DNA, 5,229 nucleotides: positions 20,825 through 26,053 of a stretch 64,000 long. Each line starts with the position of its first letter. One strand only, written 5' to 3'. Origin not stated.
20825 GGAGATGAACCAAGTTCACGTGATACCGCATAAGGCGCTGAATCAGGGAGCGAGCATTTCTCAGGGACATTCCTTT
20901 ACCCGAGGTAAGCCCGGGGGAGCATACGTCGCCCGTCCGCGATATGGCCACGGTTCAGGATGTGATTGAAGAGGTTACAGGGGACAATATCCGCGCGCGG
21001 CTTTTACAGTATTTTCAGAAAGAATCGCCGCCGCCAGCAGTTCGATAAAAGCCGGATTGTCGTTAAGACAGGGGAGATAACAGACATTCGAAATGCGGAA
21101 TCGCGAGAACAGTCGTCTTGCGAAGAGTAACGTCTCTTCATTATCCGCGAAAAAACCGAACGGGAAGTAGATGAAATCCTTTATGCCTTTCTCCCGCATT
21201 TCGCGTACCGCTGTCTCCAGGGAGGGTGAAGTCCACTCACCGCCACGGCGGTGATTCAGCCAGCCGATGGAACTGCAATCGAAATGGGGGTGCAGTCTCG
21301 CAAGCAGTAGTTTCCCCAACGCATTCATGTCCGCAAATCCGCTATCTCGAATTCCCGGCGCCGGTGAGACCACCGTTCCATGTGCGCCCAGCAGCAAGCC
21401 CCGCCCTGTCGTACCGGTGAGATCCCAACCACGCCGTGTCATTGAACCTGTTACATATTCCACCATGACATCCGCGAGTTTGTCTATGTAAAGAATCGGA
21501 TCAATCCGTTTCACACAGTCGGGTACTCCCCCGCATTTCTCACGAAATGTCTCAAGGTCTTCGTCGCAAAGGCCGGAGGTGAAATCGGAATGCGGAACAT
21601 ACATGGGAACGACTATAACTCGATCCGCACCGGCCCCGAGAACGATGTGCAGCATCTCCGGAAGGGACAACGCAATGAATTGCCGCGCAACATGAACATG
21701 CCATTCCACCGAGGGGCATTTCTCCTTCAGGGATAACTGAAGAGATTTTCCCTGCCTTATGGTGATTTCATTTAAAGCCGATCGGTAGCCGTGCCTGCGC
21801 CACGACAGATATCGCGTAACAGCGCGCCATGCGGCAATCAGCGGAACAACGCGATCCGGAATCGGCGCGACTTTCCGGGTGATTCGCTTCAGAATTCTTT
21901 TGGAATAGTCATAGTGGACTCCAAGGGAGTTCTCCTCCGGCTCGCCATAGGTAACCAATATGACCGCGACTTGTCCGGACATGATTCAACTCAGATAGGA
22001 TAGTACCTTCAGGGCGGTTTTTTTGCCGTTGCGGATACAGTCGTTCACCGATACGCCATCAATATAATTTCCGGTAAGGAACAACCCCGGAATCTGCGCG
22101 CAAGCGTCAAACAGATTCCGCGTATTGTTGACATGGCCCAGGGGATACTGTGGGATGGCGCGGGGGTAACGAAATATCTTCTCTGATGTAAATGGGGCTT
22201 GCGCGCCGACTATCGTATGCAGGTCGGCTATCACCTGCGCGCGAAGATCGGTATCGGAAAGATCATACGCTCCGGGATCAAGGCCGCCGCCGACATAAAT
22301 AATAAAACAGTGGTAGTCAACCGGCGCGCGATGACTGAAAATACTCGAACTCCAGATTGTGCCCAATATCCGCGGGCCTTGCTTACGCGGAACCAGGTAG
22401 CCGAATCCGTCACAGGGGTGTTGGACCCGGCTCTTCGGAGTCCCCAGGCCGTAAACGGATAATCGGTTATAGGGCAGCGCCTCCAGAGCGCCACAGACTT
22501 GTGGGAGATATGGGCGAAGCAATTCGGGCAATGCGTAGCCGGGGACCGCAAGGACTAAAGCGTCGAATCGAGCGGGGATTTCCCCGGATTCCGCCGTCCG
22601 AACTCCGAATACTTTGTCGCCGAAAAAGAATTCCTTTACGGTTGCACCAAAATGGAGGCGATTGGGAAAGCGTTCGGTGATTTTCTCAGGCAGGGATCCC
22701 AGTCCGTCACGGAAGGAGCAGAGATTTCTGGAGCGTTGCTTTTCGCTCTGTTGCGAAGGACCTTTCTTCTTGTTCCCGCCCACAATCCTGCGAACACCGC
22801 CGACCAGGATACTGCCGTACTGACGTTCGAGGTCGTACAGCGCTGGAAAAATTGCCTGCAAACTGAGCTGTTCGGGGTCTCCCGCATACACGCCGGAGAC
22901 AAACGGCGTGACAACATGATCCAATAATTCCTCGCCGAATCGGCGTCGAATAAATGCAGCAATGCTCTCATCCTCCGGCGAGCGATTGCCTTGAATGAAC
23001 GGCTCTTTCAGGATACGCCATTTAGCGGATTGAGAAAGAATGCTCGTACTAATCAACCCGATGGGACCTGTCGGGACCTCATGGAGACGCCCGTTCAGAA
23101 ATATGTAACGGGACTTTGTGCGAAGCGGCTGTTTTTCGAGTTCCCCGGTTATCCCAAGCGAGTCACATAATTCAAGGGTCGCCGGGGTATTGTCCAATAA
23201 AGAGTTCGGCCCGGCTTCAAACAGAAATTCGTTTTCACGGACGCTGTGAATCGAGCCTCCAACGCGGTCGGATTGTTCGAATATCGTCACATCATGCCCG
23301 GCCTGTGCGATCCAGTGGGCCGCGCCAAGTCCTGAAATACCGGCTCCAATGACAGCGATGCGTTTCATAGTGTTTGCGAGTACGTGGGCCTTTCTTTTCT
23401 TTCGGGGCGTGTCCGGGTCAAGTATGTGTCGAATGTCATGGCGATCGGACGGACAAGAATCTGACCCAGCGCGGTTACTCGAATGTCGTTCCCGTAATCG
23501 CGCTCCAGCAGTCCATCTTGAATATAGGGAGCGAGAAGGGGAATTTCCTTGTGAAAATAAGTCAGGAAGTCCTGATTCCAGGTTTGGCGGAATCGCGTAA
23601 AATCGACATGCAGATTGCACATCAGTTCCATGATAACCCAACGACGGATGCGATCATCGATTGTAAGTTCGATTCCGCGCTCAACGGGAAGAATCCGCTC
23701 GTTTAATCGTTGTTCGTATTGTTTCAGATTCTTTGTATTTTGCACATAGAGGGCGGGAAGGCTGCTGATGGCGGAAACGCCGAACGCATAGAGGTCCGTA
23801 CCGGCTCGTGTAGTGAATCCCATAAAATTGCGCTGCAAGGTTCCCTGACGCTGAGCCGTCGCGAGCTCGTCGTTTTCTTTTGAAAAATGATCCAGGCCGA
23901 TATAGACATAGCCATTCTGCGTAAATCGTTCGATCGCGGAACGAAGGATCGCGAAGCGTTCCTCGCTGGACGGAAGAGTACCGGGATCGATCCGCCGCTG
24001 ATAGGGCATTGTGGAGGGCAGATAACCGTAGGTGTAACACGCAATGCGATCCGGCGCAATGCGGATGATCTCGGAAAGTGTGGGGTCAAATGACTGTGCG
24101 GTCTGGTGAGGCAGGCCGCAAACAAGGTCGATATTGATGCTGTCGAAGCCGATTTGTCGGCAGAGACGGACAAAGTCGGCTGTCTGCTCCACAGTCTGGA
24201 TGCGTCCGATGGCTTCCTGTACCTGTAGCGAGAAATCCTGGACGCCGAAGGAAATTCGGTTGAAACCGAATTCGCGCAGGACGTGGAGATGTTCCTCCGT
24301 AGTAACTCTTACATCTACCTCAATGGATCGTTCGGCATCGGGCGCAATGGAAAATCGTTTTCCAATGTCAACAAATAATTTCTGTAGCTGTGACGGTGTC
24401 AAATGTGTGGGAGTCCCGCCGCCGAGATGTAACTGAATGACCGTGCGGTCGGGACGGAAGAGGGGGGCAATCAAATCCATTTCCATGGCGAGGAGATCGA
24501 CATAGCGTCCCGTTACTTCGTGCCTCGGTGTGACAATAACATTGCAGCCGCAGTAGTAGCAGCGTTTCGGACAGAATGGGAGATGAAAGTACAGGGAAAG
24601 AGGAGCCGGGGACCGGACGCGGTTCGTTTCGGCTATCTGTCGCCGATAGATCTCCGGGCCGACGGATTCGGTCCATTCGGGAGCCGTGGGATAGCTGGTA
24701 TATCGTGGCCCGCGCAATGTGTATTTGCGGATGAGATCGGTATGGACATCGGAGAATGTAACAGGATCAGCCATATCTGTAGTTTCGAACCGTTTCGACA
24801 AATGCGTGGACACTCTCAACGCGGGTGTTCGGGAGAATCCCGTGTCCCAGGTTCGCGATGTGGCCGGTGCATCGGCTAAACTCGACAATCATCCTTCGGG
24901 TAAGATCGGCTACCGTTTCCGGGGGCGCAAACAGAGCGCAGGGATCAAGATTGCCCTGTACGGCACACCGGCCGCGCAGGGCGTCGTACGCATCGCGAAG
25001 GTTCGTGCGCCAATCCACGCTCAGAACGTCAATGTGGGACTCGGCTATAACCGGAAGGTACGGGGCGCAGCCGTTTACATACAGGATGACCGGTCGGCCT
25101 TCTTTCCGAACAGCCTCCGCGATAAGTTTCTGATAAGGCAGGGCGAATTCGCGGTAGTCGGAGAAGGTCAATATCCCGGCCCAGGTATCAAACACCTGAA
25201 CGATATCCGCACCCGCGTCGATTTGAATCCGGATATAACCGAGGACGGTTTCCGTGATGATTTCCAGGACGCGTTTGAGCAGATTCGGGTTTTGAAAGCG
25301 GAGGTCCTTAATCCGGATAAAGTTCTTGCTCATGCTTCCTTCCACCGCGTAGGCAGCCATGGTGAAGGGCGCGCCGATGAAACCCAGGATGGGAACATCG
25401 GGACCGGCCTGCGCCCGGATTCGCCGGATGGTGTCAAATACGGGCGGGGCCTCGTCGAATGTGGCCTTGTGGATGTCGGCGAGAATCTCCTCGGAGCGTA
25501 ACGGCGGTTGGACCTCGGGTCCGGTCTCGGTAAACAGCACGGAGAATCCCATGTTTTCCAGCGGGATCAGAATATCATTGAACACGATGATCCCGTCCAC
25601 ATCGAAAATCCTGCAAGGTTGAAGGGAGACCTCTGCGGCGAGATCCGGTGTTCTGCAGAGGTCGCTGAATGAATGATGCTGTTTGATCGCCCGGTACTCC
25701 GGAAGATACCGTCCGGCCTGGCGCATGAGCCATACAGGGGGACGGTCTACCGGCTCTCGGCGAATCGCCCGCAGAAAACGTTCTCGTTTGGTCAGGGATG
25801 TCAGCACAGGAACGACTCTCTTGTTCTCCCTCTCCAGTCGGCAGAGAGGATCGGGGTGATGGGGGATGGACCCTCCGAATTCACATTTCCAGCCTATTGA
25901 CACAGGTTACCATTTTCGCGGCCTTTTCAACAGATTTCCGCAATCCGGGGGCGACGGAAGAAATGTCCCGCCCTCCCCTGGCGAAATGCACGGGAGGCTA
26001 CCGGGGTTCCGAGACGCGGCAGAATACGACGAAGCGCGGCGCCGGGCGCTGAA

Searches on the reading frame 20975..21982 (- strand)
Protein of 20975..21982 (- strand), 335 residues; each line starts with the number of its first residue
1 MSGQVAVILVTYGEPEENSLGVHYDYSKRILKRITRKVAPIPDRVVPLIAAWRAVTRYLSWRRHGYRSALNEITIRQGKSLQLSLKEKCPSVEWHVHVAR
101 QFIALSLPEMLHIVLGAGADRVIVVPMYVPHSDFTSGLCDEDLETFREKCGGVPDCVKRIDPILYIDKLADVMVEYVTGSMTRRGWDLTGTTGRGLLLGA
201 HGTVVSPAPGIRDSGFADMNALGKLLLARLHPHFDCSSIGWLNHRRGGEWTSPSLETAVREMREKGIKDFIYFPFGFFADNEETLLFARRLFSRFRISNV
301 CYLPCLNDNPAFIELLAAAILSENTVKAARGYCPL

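Call 6: search_protein_families(library=pfam, proteins=[window:20975-21982:-], max_evalue=0.001)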
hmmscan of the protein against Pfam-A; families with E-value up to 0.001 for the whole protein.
window:20975-21982:- (335 aa): 1 family
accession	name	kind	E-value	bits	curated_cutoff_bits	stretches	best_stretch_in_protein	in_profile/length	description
PF00762.24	Ferrochelatase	-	6.3e-32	111.3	27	1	5-321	2-314/317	Ferrochelatase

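Call 7: search_protein_families(library=ncbifam, proteins=[window:20975-21982:-], max_evalue=0.001)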
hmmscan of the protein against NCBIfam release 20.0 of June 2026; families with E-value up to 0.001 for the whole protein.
window:20975-21982:- (335 aa): 2 families
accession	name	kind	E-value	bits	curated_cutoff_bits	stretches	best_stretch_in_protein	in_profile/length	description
TIGR00109.1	hemH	equivalog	6.4e-18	65.2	124.6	1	3-323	4-320/322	ferrochelatase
NF009095.0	PRK12435.1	subfamily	4.2e-05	22.8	455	1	65-286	50-266/311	ferrochelatase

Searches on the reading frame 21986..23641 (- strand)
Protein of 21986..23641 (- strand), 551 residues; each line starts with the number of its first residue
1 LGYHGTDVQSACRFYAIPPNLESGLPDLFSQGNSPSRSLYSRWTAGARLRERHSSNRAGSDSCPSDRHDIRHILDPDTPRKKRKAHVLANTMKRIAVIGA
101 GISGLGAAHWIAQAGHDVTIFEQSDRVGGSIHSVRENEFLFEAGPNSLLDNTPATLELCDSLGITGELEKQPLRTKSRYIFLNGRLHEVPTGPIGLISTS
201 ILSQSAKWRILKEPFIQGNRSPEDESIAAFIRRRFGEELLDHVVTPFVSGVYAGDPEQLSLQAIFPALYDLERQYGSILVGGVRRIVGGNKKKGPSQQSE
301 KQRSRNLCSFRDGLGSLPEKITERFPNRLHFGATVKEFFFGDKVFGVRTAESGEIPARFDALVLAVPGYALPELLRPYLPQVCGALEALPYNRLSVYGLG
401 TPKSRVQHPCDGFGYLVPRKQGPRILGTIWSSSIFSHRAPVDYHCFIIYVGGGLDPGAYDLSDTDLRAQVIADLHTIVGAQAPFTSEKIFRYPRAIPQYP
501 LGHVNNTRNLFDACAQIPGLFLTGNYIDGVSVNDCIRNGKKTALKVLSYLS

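Call 6: search_protein_families(library=pfam, proteins=[window:21986-23641:-], max_evalue=0.001)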
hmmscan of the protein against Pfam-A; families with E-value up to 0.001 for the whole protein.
window:21986-23641:- (551 aa): 11 families
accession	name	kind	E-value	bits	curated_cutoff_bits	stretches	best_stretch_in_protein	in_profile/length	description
PF01593.30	Amino_oxidase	-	1.8e-53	182.8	19.8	1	102-546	1-442/443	Flavin containing amine oxidoreductase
PF13450.12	NAD_binding_8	-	4.2e-14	53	21.9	1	97-161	1-67/68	NAD(P)-binding Rossmann-like domain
PF01266.30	DAO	-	5.1e-11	43.1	27.9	1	94-130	1-38/353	FAD dependent oxidoreductase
PF07992.20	Pyr_redox_2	-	1.7e-06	28.1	26.1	1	85-128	142-178/291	Pyridine nucleotide-disulphide oxidoreductase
PF00890.30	FAD_binding_2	-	4.8e-05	23.2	20.4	1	95-132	2-39/414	FAD binding domain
PF00070.33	Pyr_redox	-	0.00015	22.7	22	1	94-128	1-35/82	Pyridine nucleotide-disulphide oxidoreductase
PF12831.13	FAD_oxidored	-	0.00032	20.6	27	1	95-130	2-37/416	FAD dependent oxidoreductase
PF03486.20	HI0933_like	-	0.00034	20.6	50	0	94-130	2-38/244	HI0933-like protein Rossmann domain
PF00743.25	FMO-like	-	0.00051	19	22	1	93-130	2-39/532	Flavin-binding monooxygenase-like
PF01946.23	Thi4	-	0.00081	19.1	26.2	0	93-131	18-57/235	Thi4 family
PF02558.23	ApbA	-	0.00095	19.3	22.2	0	95-125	1-31/150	Ketopantoate reductase PanE/ApbA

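Call 7: search_protein_families(library=ncbifam, proteins=[window:21986-23641:-], max_evalue=0.001)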
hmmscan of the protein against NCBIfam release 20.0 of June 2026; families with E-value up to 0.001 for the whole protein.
window:21986-23641:- (551 aa): 56 families (the best 25 are shown)
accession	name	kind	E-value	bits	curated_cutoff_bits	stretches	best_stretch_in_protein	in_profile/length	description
TIGR00562.1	proto_IX_ox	equivalog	1.5e-91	307.3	97.85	1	92-551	2-469/470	protoporphyrinogen oxidase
NF008845.0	PRK11883.1-5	equivalog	7e-74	248.8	560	1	91-550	3-465/468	protoporphyrinogen oxidase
NF008841.0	PRK11883.1-1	equivalog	3.4e-44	151.5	517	1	92-548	3-449/453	protoporphyrinogen oxidase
NF009081.0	PRK12416.1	equivalog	5e-37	127.9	702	1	92-549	1-460/466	protoporphyrinogen oxidase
NF008843.0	PRK11883.1-3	equivalog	6.3e-31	107.9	406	1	92-541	1-417/424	protoporphyrinogen oxidase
NF005560.0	PRK07233.1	equivalog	1.3e-18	67.1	252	1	94-260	2-168/435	hypothetical protein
NF005547.0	PRK07208.1-3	equivalog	1e-14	54.1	380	1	91-260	3-172/465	hypothetical protein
TIGR02734.1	crtI_fam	subfamily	1.9e-12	46.7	238.1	1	96-150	2-56/504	phytoene desaturase family protein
TIGR03467.1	HpnE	equivalog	4.6e-12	46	283.05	1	95-268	1-186/430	hydroxysqualene dehydroxylase HpnE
NF005548.0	PRK07208.1-4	equivalog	5.4e-12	45.1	389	1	92-246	3-153/488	hypothetical protein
NF009410.0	PRK12771.1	subfamily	1.1e-11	44.1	516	1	82-131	128-177/566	NAD(P)-binding protein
NF058655.1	CrtID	equivalog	1e-10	41.1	640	1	95-146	1-52/478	bifunctional phytoene desaturase/3,4-desaturase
NF045599.1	bili_reduct_long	exception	1.4e-10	40.1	750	1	65-132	354-421/641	bilirubin reductase, long form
TIGR01317.1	GOGAT_sm_gam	subfamily_domain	1.6e-10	40.5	447.7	1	90-131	141-182/485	glutamate synthase small subunit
NF009454.0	PRK12814.1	equivalog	1.1e-09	37.3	916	1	73-131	173-232/657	putative NADPH-dependent glutamate synthase small subunit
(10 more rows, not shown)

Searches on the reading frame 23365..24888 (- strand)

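Call 60: search_protein_families(library=pfam, proteins=[window:23365-24888:-], max_evalue=0.0001)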
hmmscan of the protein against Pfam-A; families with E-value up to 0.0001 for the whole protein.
window:23365-24888:- (507 aa): 2 families
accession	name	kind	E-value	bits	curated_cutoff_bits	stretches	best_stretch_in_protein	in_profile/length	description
PF04055.27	Radical_SAM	-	5.7e-21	75.8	29.5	1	101-272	2-164/166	Radical SAM superfamily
PF06969.22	HemN_C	-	7.9e-10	39.1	24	1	409-476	2-65/67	HemN C-terminal domain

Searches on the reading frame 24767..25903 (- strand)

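Call 60: search_protein_families(library=pfam, proteins=[window:24767-25903:-], max_evalue=0.0001)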
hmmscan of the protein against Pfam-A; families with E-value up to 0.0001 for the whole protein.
window:24767-25903:- (378 aa): 1 family
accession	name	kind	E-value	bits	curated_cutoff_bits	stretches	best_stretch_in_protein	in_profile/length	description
PF01208.23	URO-D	-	4.1e-119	398.1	23.9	1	38-375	1-346/346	Uroporphyrinogen decarboxylase (URO-D)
